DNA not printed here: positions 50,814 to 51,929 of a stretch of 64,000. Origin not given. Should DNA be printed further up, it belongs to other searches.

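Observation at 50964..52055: AT-rich two-gene insert (271-aa membrane-anchored protein + 67-aa TM peptide) between conserved housekeeping genes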

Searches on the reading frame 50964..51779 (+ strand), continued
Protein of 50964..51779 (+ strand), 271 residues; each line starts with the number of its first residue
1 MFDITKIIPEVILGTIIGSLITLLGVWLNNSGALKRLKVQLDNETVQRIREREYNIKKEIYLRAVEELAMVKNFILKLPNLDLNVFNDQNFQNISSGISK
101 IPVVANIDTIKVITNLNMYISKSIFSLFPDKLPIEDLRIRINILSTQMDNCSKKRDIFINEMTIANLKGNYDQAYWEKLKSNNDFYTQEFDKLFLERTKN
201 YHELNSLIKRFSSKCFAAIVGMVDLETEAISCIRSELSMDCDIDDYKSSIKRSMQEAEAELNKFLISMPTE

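Call 32: predict_structure(alignment_id=A1)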
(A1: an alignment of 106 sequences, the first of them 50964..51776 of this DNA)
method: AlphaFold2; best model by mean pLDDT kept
length: 271 residues; sequences in the alignment: 106
mean_pLDDT: 95.4   pTM: 0.81
mean pLDDT of the five models: 95.4, 94.5, 94.5, 94.6, 94.5
residues with pLDDT >= 90: 242; 70-90: 26; 50-70: 3; < 50: 0
segments of 3 or more residues with pLDDT < 50: none
pLDDT, mean of each block of 10 residues (from residue 1): 77 94 97 98 98 98 96 96 86 87 98 97 97 97 98 98 96 96 98 98 96 98 98 97 97 98 92 63
secondary structure, 60 per line:
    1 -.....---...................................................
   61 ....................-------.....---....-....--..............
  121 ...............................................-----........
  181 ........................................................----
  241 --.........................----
elements in order: H2-6 H10-80 H88-92 H96-99 H101-104 H107-167 H173-236 H243-267

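Call 38: fold_search(model_id=the predicted structure, library=pdb)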
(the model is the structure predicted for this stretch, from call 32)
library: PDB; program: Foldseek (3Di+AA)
matches with E <= 10: 753; with E <= 0.001: 0
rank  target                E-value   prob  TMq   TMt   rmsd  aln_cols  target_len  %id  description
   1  3o1j_A                2.2e-02  0.63  0.18  0.18  19.7       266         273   10  Crystal Structure of the TorS sensor domain - TorT complex in the absence of isopropanol (released 2011-12-21)
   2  8i4v_B                4.1e-02  0.98  0.33  0.35  28.8       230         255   14  Cryo-EM structure of 5-subunit Smc5/6 arm region (released 2024-06-26)
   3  3caz_A                5.2e-02  0.99  0.37  0.47  19.8       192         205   10  Crystal structure of a BAR protein from Galdieria sulphuraria (released 2008-03-04)
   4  3g67_B                5.5e-02  0.96  0.30  0.37  26.4       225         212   10  Crystal Structure of a Soluble Chemoreceptor from Thermotoga maritima (released 2009-07-28)
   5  3o1h_A                5.5e-02  0.44  0.18  0.18  19.3       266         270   11  Crystal Structure of the TorS sensor domain - TorT complex in the presence of TMAO (released 2011-12-21)
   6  3caz_B                6.4e-02  0.95  0.29  0.37  21.7       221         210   11  Crystal structure of a BAR protein from Galdieria sulphuraria (released 2008-03-04)
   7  5xg2                  8.6e-02  0.41  0.18  0.20  32.3       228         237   10  Crystal structure of a coiled-coil segment (residues 345-468 and 694-814) of Pyrococcus yayanosii Smc (released 2017-06-07)
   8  4mu6                  1.1e-01  0.91  0.29  0.29  27.4       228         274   17  Crystal Structure of the N-terminal domain of Effector Protein LegC3 from Legionella pneumophila (released 2013-12-11)
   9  3o1i_B                1.4e-01  0.75  0.26  0.26  19.1       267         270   11  Crystal Structure of the TorS sensor domain - TorT complex in the absence of ligand (released 2011-12-21)
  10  6ek8                  1.4e-01  0.33  0.18  0.19  22.6       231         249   15  YaxB from Yersinia enterocolitica (released 2018-05-16)
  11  2efl                  1.5e-01  0.87  0.31  0.31  23.3       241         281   12  Crystal structure of the EFC domain of formin-binding protein 17 (released 2007-05-29)
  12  6ikn_B                1.5e-01  0.80  0.28  0.25  24.7       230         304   12  Crystal structure of the GAS7 F-BAR domain (released 2019-10-16)
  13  7aal_A                1.5e-01  0.72  0.30  0.27  25.1       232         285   10  Crystal structure of the F-BAR domain of PSTIPIP1, G258A mutant (released 2022-02-23)
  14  6ixf_A                1.6e-01  0.41  0.21  0.24  19.8       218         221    7  Crystal structure of SeMet apo SH3BP5 (P41) (released 2019-03-20)
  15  8wjo_B                1.6e-01  0.25  0.19  0.18  30.6       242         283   14  Cryo-EM structure of 8-subunit Smc5/6 arm region (released 2024-06-26)
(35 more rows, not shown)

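Call 42: search_dna_similar(query=window:50964-51776:+, collection=plasmids, mode=protein, max_evalue=0.001, max_rows=30)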
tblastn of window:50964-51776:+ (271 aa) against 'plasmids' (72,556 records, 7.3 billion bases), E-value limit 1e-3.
Records with a match: 2; places in all: 2; records where one place covers at least 80% of the query: 0.
Best place of each record, by identity: <60% 2.
By first word of the organism name: Paraburkholderia 1; Burkholderia 1.
By predicted mobility (MOB-suite, as given by PLSDB): non-mobilizable 1; mobilizable 1.
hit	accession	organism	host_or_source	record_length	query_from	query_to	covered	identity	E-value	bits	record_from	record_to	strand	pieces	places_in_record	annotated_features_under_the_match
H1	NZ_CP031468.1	Paraburkholderia caffeinilytica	mix culture,tea plantation soil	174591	27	199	64%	23.0%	7e-5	51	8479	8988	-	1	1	hypothetical protein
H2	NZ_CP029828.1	Burkholderia sp. JP2-270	sigle cell,rice rhizosphere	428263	35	206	63%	23.0%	1e-5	54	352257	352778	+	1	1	hypothetical protein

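Call 43: search_dna_similar(query=window:50964-51776:+, collection=phages, mode=protein, max_evalue=0.001, max_rows=30)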
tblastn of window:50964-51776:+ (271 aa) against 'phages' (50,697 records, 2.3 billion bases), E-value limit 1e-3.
No match.

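Call 47: find_related_loci(query=A2, collection=metagenome_contigs, flank=7000)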
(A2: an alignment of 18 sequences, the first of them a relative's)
Query A2 (295 aa) in metagenome_contigs; peptide patterns used: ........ (x = any residue, [..] = any of these).
86 stretches matched a pattern; 64 encode a relative of the query (tblastn E <= 1e-3); 64 distinct loci.
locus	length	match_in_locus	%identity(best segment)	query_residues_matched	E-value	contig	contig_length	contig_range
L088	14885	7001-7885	80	1-295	3e-161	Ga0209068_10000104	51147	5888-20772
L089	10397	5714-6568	79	1-286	8e-152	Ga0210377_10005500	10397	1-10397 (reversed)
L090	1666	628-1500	59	1-291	5e-130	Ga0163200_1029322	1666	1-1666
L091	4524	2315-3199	58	1-295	2e-121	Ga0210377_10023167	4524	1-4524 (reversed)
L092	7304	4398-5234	60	1-279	1e-119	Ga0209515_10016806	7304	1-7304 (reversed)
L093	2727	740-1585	60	1-282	4e-122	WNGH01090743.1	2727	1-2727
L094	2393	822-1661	58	4-283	1e-117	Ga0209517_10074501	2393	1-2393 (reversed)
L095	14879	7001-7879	56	1-295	7e-112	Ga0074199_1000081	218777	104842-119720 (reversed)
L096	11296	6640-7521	54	1-294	6e-110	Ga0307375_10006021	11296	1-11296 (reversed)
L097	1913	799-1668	52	4-294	3e-116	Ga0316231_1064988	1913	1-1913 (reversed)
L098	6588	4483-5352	53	4-293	4e-106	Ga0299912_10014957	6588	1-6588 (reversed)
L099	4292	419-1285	52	1-289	2e-102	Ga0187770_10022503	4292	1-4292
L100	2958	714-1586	51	1-291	1e-102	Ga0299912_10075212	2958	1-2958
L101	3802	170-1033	50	1-287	2e-98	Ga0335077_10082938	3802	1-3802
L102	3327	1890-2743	51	4-288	9e-99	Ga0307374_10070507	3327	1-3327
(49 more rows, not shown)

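Call 48: find_related_loci(query=A3, collection=viral_contigs, flank=7000)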
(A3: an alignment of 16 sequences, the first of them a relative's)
Query A3 (282 aa) in viral_contigs; peptide patterns used: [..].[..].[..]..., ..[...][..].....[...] (x = any residue, [..] = any of these).
69 stretches matched a pattern; 18 encode a relative of the query (tblastn E <= 1e-3); 18 distinct loci.
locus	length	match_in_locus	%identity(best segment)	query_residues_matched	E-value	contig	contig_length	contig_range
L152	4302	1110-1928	43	6-278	2e-69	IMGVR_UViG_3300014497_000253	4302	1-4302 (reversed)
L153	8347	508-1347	37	6-282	6e-55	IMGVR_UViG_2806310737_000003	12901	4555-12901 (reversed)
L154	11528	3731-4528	38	12-277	2e-53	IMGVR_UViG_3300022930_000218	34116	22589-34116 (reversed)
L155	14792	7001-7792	38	6-270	4e-52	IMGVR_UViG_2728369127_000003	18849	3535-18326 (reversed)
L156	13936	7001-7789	36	15-277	7e-52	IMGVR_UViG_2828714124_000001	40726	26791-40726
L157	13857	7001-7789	32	15-277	3e-47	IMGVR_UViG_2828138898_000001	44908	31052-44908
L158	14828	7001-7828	35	5-280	5e-46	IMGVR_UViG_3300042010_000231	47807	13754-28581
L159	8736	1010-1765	38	5-256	3e-43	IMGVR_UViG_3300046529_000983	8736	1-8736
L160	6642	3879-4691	31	8-278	6e-41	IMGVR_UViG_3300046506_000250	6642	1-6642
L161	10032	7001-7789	32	8-274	9e-37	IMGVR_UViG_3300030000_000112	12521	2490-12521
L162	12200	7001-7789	32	8-274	9e-37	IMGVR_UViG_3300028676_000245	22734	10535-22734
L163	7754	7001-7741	33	8-254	3e-36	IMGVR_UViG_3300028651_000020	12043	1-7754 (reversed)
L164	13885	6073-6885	28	1-274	2e-25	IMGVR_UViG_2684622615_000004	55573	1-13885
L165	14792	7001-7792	27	14-278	3e-24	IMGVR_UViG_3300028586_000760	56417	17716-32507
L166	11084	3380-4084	31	15-250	1e-31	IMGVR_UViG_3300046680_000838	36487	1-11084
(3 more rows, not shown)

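Call 49: find_related_loci(query=A2, collection=viral_contigs, flank=7000)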
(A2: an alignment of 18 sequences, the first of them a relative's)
Query A2 (295 aa) in viral_contigs; peptide patterns used: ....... (x = any residue, [..] = any of these).
11 stretches matched a pattern, but none encodes a relative of the query by tblastn (E <= 1e-3).

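Call 54: search_protein_families(library=pfam, alignment_id=A4, max_evalue=0.00001)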
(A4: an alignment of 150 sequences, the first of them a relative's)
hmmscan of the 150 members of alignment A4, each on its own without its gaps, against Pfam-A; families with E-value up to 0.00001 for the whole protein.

A. member 1, L081:130-636:+ (169 aa): 1 family
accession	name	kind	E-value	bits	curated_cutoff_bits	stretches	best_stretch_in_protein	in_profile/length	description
PF20619.3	DUF6804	-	1.1e-24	86.9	27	1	73-156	5-88/91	Family of unknown function (DUF6804)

B. families by the number of members that match (of 150 scanned): 94 families (the first 25 are shown)
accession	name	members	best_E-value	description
PF04860.17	Phage_portal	3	7.3e-18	Phage portal protein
PF00326.27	Peptidase_S9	2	2.1e-44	Prolyl oligopeptidase family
PF13175.12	AAA_15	2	2e-25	AAA ATPase domain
PF13304.12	AAA_21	2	3.1e-24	AAA domain, putative AbiEii toxin, Type IV TA system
PF02661.23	Fic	2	3.2e-18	Fic/DOC family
PF01370.27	Epimerase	2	1.1e-14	NAD dependent epimerase/dehydratase family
PF00717.28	Peptidase_S24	2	8e-13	Peptidase S24-like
PF01844.29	HNH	2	8.3e-13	HNH endonuclease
PF20434.5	BD-FAE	2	1.1e-12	BD-FAE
PF08338.16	DUF1731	2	3.3e-12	Domain of unknown function (DUF1731)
PF02463.25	SMC_N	2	2.9e-09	RecF/RecN/SMC N terminal domain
PF01381.28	HTH_3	2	3.3e-09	Helix-turn-helix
PF00464.25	SHMT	1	3.2e-171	Serine hydroxymethyltransferase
PF02547.20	Queuosine_synth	1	6.7e-121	Queuosine biosynthesis protein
PF01120.23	Alpha_L_fucos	1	3.8e-109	Alpha-L-fucosidase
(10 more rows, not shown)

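Call 55: search_protein_families(library=padloc, alignment_id=A4, max_evalue=0.00001)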
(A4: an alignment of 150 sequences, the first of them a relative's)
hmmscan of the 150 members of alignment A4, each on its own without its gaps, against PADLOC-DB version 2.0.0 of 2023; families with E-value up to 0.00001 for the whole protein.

A. member 1, L081:130-636:+ (169 aa): 0 families

B. families by the number of members that match (of 150 scanned): 251 families (the first 25 are shown)
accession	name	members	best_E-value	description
PDLC04140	mad8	3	4.9e-43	mads_8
PDLC04135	mad3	2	5.4e-33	mads_3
PDLC02979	AriA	2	3e-27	-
PDLC02980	AriA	2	1.6e-24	-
PDLC02335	AbiLi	2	3.6e-18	AbiLi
PDLC02914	ATPase-Toprim_I-B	2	1.3e-10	-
PDLC00289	PtuA1|PtuA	2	7.1e-10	AAA ATPase domain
PDLC00288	PtuA1|PtuA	2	1.3e-09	AAA ATPase domain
PDLC04164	AriA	2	6.1e-09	-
PDLC04718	PDC-M59B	2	5.8e-08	-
PDLC03949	RmrA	2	8.4e-07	-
PDLC03404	REase_II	1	1.3e-106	Type II restriction enzyme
PDLC02806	SspH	1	4.3e-68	SspH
PDLC00325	PtuB1|PtuB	1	2.6e-67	Unknown function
PDLC02804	SspH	1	1.2e-56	SspH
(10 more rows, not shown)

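Call 56: search_dna_similar(query=P0117, collection=plasmids, mode=protein, max_evalue=0.00001, max_rows=40)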
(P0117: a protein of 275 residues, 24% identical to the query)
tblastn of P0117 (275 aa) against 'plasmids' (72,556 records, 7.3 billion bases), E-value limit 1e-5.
Records with a match: 4; places in all: 4; records where one place covers at least 80% of the query: 0.
Best place of each record, by identity: <60% 4.
By first word of the organism name: Burkholderia 2; Paraburkholderia 2.
By predicted mobility (MOB-suite, as given by PLSDB): non-mobilizable 3; mobilizable 1.
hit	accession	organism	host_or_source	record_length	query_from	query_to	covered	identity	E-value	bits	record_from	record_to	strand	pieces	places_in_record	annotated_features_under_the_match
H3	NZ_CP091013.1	Burkholderia cenocepacia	-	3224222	5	130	46%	31.7%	3e-11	71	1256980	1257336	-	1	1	none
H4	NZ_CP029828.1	Burkholderia sp. JP2-270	sigle cell,rice rhizosphere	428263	8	87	29%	39.3%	9e-8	60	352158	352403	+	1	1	hypothetical protein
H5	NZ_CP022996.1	Paraburkholderia aromaticivorans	-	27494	15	84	25%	44.3%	6e-8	61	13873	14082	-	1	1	hypothetical protein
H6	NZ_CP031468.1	Paraburkholderia caffeinilytica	mix culture,tea plantation soil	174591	17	84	25%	42.6%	4e-7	58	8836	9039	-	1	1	hypothetical protein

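Call 57: search_dna_similar(query=P0117, collection=phages, mode=protein, max_evalue=0.00001, max_rows=40)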
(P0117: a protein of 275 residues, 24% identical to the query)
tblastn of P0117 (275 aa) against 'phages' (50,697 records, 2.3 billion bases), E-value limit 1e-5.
No match.

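Call 58: get_annotated_region(hit=H2, flank=6000)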
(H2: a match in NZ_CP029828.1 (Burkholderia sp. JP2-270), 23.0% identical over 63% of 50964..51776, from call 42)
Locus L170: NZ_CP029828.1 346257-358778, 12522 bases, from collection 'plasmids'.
description: Burkholderia sp. JP2-270 plasmid p2, complete sequence
organism: Burkholderia sp. JP2-270 (NCBI taxid 2217913)
taxonomy: Bacteria; Pseudomonadota; Betaproteobacteria; Burkholderiales; Burkholderiaceae; Burkholderia; Burkholderia sp. JP2-270
host: -; source: sigle cell,rice rhizosphere; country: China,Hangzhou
typing (MOB-suite, as given by PLSDB): mobilizable; replicon rep_cluster_1398; relaxase MOBP
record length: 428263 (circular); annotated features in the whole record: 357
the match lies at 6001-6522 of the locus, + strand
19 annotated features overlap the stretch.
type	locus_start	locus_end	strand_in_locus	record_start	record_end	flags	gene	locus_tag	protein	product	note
CDS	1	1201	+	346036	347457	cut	-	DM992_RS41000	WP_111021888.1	NAD(P)/FAD-dependent oxidoreductase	-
CDS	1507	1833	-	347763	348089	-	-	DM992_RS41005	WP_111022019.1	H-NS histone family protein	-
CDS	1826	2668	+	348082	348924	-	-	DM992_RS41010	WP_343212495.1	site-specific integrase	GO:0015074 - DNA integration [Evidence IEA]; GO:0006310 - DNA recombination [Evidence IEA]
CDS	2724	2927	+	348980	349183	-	-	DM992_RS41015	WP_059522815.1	helix-turn-helix transcriptional regulator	-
CDS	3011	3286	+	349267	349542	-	-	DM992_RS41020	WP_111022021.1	YkgJ family cysteine cluster protein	-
CDS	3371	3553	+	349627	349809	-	-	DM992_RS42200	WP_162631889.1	hypothetical protein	-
CDS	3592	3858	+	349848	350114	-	-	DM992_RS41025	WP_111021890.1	hypothetical protein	-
CDS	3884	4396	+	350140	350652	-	-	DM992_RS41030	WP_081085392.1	hypothetical protein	-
CDS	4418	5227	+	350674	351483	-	-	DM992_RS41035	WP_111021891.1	hypothetical protein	-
CDS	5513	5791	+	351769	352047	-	-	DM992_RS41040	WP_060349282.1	HU family DNA-binding protein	GO:0030261 - chromosome condensation [Evidence IEA]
CDS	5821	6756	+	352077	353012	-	-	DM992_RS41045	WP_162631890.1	hypothetical protein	-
CDS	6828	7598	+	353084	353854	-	-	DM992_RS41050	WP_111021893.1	DUF5677 domain-containing protein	-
CDS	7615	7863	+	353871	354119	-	-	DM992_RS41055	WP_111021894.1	hypothetical protein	-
CDS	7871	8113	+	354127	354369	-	-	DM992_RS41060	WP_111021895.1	hypothetical protein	-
CDS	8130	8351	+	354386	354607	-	-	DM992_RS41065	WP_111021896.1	hypothetical protein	-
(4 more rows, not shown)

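Call 59: get_annotated_region(hit=H5, flank=6000)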
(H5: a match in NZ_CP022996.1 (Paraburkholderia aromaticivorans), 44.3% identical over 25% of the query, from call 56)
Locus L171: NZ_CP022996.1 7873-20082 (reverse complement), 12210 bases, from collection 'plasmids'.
description: Paraburkholderia aromaticivorans strain BN5 plasmid pBN6, complete sequence
organism: Paraburkholderia aromaticivorans (NCBI taxid 2026199)
taxonomy: Bacteria; Pseudomonadota; Betaproteobacteria; Burkholderiales; Burkholderiaceae; Paraburkholderia; Paraburkholderia aromaticivorans
host: -; source: -; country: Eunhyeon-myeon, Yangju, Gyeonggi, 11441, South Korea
typing (MOB-suite, as given by PLSDB): non-mobilizable; replicon rep_cluster_2264
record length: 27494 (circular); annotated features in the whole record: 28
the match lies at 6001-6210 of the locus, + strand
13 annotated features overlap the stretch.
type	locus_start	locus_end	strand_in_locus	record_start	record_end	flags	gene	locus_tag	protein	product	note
CDS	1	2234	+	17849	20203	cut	-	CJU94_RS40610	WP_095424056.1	EcoAI/FtnUII family type I restriction enzme subunit R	-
CDS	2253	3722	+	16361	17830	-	-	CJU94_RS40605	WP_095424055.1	class I SAM-dependent DNA methyltransferase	-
CDS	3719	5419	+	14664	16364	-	-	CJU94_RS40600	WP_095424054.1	restriction endonuclease subunit S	GO:0006304 - DNA modification [Evidence IEA]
CDS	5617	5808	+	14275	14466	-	-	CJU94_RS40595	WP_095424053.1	hypothetical protein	-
CDS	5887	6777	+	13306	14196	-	-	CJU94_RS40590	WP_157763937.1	hypothetical protein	-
CDS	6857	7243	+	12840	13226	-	-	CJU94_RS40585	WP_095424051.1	hypothetical protein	-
CDS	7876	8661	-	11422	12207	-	-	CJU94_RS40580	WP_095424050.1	hypothetical protein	-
CDS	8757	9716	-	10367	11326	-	-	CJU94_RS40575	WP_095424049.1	tyrosine-type recombinase/integrase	GO:0015074 - DNA integration [Evidence IEA]; GO:0006310 - DNA recombination [Evidence IEA]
CDS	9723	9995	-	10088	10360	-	-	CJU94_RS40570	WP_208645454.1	hypothetical protein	-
CDS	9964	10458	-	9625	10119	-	-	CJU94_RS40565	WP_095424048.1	hypothetical protein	-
CDS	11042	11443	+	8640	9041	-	-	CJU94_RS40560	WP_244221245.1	hypothetical protein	-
CDS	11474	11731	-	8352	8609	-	-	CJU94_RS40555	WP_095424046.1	hypothetical protein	-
CDS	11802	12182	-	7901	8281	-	-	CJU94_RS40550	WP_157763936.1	hypothetical protein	-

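Call 64: find_encoding_contigs(protein=P0005, flank=8000, max_places=3)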
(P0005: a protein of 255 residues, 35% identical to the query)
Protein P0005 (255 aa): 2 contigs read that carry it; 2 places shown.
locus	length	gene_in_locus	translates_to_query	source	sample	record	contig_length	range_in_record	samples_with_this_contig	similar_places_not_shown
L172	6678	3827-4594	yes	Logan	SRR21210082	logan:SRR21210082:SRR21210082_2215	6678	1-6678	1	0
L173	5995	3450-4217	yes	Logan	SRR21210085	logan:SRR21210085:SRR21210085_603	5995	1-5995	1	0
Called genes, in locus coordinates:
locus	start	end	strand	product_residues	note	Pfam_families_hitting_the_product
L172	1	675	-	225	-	?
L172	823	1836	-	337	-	PF14789:THDPS_M, PF14602:Hexapep_2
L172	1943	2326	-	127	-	PF03960:ArsC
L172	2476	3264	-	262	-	PF00753:Lactamase_B, PF23023:Anti-Pycsar_Apyc1 (weak), PF16123:HAGH_C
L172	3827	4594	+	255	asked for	-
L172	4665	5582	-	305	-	PF00561:Abhydrolase_1, PF12146:Hydrolase_4, PF12697:Abhydrolase_6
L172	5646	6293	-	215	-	PF03006:HlyIII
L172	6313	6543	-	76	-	-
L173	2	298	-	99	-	?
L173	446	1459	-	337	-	PF14789:THDPS_M, PF14602:Hexapep_2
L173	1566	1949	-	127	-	PF03960:ArsC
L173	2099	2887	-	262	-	PF00753:Lactamase_B, PF23023:Anti-Pycsar_Apyc1 (weak), PF16123:HAGH_C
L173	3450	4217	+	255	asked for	-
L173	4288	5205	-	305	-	PF00561:Abhydrolase_1, PF12146:Hydrolase_4, PF12697:Abhydrolase_6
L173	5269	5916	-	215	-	PF03006:HlyIII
